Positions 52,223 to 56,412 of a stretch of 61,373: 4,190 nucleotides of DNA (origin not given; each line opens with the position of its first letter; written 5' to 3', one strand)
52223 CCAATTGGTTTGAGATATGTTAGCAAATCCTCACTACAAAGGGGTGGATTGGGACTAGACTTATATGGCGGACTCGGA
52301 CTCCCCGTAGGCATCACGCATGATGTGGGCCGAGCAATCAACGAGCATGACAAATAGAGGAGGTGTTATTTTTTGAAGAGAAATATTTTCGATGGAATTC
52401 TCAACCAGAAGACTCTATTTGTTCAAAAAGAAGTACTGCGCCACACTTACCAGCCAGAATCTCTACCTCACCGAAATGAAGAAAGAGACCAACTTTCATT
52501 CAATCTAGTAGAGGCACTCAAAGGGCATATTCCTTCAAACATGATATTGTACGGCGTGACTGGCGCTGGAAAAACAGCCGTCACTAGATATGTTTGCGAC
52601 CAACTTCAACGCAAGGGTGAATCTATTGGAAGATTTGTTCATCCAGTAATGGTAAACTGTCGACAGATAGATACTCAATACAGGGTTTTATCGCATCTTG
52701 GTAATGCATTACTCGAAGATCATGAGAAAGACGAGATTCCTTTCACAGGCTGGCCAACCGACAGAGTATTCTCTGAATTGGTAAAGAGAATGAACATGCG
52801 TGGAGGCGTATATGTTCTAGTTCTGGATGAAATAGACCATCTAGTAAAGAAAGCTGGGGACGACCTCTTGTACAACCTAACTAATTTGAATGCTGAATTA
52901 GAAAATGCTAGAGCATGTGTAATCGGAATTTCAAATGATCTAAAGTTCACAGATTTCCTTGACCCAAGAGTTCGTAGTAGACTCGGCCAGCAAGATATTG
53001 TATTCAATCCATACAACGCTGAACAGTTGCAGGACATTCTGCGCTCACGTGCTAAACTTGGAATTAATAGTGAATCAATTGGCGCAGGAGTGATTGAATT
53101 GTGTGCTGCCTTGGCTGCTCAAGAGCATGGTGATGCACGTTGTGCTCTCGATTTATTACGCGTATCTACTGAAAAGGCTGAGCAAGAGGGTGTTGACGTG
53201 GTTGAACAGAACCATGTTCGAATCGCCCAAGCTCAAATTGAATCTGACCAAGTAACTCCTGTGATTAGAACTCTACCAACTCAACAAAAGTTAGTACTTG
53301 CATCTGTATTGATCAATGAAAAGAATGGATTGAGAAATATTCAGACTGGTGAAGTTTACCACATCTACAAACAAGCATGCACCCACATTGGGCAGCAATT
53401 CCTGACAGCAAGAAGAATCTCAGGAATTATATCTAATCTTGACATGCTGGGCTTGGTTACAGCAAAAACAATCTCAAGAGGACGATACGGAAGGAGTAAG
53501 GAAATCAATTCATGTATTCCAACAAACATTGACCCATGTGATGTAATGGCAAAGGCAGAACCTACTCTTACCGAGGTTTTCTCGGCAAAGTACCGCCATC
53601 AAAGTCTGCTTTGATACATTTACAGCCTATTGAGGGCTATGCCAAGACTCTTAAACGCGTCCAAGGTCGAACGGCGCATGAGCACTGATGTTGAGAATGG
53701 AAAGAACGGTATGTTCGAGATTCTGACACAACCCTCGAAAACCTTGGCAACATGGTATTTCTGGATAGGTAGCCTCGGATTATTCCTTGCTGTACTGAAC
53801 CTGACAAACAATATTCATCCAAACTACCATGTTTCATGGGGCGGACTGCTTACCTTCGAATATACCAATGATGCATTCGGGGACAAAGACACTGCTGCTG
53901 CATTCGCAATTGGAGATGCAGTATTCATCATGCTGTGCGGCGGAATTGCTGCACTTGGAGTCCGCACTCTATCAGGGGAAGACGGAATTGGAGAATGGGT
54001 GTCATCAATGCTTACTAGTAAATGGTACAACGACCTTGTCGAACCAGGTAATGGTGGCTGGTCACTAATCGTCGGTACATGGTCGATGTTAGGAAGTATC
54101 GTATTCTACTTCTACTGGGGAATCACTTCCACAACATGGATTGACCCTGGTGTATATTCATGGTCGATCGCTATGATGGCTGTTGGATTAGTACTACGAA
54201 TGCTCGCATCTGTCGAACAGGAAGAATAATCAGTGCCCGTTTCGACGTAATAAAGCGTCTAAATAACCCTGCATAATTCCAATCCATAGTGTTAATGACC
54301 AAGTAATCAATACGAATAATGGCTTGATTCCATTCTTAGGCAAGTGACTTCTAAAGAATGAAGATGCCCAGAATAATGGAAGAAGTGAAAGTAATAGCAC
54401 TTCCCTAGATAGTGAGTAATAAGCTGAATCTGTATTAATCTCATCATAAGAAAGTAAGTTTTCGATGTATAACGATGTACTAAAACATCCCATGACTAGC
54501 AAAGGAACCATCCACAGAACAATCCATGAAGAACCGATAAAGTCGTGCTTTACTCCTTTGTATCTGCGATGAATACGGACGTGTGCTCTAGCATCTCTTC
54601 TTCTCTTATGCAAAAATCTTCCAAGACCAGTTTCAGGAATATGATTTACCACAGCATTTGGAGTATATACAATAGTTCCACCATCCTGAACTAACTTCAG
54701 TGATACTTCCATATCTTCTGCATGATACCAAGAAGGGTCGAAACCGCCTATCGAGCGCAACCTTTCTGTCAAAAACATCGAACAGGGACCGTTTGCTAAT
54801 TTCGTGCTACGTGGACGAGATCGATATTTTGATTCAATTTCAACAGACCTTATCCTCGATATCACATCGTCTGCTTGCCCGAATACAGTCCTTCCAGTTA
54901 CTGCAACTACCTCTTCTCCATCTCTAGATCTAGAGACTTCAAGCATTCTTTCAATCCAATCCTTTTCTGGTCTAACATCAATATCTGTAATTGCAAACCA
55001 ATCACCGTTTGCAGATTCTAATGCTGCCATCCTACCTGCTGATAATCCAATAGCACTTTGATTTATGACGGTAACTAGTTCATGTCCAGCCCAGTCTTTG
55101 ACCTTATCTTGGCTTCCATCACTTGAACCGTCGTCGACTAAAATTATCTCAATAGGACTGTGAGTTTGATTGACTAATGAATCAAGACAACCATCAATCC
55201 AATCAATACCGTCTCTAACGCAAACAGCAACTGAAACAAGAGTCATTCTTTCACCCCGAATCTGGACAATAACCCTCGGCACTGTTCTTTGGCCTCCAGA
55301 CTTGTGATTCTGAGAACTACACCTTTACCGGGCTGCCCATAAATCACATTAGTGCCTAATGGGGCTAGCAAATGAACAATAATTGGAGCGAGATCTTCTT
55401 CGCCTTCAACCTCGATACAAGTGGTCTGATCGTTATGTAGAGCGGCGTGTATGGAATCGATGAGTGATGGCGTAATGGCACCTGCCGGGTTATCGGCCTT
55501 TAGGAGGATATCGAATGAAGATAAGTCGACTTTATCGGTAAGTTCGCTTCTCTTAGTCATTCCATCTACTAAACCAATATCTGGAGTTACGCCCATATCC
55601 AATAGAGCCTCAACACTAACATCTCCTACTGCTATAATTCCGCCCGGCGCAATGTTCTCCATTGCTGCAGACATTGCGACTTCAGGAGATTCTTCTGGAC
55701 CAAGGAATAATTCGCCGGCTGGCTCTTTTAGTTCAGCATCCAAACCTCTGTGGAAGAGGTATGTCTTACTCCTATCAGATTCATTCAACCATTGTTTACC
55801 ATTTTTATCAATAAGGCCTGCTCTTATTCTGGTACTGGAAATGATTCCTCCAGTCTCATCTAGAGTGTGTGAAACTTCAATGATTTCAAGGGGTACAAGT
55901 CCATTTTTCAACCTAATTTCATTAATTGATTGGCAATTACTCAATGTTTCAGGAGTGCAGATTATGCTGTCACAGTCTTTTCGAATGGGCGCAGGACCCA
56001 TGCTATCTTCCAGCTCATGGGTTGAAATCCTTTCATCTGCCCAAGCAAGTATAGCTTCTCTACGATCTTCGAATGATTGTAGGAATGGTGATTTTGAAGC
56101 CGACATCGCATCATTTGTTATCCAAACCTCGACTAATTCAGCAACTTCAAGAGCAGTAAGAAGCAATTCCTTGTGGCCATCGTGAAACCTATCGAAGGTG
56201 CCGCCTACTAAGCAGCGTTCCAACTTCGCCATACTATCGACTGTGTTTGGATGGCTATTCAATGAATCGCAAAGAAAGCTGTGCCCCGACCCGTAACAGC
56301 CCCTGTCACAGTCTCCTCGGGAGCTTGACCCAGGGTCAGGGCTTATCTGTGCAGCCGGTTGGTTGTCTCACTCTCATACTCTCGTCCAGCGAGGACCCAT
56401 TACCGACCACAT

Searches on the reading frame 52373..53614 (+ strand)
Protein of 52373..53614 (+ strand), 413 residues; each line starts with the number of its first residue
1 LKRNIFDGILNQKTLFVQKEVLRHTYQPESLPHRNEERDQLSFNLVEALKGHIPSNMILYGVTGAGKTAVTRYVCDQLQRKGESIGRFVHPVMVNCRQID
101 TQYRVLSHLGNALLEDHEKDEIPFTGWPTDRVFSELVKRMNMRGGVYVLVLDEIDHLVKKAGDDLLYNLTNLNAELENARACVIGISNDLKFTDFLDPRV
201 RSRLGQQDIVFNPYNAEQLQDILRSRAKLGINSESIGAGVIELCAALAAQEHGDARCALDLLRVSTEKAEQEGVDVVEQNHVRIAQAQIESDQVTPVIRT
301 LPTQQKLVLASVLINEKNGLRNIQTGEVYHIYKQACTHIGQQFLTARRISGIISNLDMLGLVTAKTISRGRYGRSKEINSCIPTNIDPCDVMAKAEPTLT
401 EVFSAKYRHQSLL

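Call 34: search_protein_families(library=pfam, proteins=[window:52373-53614:+], max_evalue=0.00001)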
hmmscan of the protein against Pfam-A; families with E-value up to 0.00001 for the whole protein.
window:52373-53614:+ (413 aa): 6 families
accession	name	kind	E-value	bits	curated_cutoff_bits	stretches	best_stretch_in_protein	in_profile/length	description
PF09079.17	Cdc6_C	-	8.5e-26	90.2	25.1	1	297-383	2-89/96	CDC6, C terminal winged helix domain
PF22703.2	Cdc6_lid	-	1.4e-22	79.8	27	1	220-286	1-67/68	Cdc6 AAA+ ATPase-type lid domain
PF13191.12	AAA_16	-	1.1e-10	42.7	32.6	1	31-172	2-158/167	AAA ATPase domain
PF13401.12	AAA_22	-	3.7e-09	37.4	27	1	56-172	7-110/130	AAA domain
PF00004.35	AAA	-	1.6e-07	32.3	21.2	1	57-205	1-124/131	ATPase family associated with various cellular activities (AAA)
PF22606.2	Cdc6-ORC-like_ATPase_lid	-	5.4e-07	29.9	27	1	214-272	1-59/60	Cdc6/ORC-like, ATPase lid domain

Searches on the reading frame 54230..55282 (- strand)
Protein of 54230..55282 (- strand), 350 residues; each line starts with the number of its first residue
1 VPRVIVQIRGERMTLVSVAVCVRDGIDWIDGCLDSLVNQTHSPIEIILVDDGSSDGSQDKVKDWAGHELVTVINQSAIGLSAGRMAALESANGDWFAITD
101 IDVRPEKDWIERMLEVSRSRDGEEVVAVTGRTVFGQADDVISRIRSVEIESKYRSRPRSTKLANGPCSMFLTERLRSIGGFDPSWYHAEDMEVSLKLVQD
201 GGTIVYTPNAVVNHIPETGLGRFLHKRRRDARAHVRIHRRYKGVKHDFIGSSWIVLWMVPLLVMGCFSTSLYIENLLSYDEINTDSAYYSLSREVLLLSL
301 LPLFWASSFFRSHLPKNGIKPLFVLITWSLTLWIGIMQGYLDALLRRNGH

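Call 34: search_protein_families(library=pfam, proteins=[window:54230-55282:-], max_evalue=0.00001)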
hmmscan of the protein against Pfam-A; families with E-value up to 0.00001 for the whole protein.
window:54230-55282:- (350 aa): 4 families
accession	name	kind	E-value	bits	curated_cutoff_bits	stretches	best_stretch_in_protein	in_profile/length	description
PF00535.33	Glycos_transf_2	-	7.2e-25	88.3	23.3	1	17-171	1-160/168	Glycosyl transferase family 2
PF13641.12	Glyco_tranf_2_3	-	7.6e-10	39.6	27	1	16-232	3-229/230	Glycosyltransferase like family 2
PF13632.12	Glyco_trans_2_3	-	8.7e-07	29.4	27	1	97-272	3-186/198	Glycosyl transferase family group 2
PF13506.12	Glyco_transf_21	-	4.1e-06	26.8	21.7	1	85-228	23-170/174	Glycosyl transferase family 21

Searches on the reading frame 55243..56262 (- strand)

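Call 34: search_protein_families(library=pfam, proteins=[window:55243-56262:-], max_evalue=0.00001)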
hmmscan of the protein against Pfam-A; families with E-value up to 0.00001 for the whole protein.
window:55243-56262:- (339 aa): 2 families
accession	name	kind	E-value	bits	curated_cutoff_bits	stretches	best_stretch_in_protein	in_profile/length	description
PF04019.17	DUF359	-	1.4e-29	102.7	25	1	219-335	4-125/126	Protein of unknown function (DUF359)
PF01467.32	CTP_transf_like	-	3.2e-11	44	21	1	18-148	1-132/133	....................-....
